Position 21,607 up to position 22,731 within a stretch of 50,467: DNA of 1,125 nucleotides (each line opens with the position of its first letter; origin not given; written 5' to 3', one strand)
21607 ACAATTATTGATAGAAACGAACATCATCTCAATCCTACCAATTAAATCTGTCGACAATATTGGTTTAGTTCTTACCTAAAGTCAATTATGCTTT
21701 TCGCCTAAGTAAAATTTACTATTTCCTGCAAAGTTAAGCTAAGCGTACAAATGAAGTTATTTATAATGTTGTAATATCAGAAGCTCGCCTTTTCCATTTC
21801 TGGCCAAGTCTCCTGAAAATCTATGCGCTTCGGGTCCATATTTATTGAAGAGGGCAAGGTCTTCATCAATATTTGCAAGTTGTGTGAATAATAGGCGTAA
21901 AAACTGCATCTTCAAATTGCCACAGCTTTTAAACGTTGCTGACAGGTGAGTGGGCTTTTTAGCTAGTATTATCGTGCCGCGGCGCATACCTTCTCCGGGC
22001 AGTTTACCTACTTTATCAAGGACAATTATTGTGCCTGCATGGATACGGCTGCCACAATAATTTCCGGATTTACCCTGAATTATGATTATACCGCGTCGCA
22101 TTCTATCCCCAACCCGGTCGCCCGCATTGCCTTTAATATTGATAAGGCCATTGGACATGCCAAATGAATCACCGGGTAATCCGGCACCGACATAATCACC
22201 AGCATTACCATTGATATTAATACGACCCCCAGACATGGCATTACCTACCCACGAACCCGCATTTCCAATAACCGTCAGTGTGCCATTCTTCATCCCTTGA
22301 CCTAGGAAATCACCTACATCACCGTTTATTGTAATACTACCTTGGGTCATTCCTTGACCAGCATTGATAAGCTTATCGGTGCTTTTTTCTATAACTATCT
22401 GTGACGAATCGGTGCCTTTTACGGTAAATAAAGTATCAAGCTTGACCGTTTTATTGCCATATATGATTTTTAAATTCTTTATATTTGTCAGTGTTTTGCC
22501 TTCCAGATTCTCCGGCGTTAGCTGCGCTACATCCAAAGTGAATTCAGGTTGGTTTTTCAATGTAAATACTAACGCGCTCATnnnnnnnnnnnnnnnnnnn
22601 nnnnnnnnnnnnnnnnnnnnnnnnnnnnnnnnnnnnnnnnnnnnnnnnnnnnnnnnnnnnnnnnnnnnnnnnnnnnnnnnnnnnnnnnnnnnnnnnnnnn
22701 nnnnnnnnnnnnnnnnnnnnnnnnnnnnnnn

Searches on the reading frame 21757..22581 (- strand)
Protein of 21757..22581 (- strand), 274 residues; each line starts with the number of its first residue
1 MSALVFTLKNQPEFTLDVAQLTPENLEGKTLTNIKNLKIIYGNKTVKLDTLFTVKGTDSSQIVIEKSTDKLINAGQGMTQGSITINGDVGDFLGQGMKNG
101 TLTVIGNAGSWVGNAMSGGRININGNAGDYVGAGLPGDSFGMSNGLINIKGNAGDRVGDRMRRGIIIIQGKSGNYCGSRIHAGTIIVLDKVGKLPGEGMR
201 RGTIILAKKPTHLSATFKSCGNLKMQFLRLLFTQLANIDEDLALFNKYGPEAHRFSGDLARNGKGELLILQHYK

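Call 6: search_protein_families(library=pfam, proteins=[window:21757-22581:-])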
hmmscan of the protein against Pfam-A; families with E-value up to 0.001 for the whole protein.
window:21757-22581:- (274 aa): 1 family
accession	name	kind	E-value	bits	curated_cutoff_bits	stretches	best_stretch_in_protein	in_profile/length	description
PF01493.24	GXGXG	-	6.7e-17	62.1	32.5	1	66-213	17-169/190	GXGXG motif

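Call 7: search_protein_families(library=ncbifam, proteins=[window:21757-22581:-])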
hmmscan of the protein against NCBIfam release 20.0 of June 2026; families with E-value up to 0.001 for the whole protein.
window:21757-22581:- (274 aa): 3 families
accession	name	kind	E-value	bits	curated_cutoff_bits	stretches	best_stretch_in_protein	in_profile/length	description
TIGR03122.1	one_C_dehyd_C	equivalog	7.8e-78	261.3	130.65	1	4-269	1-260/260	formylmethanofuran dehydrogenase subunit C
NF042910.1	FMH_DH_FwdC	exception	1.2e-52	178.6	340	1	4-229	2-230/271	tungsten-dependent formylmethanofuran dehydrogenase subunit FwdC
NF008730.0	PRK11750.1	equivalog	1.5e-06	25.8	1047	1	82-194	1291-1407/1490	glutamate synthase large subunit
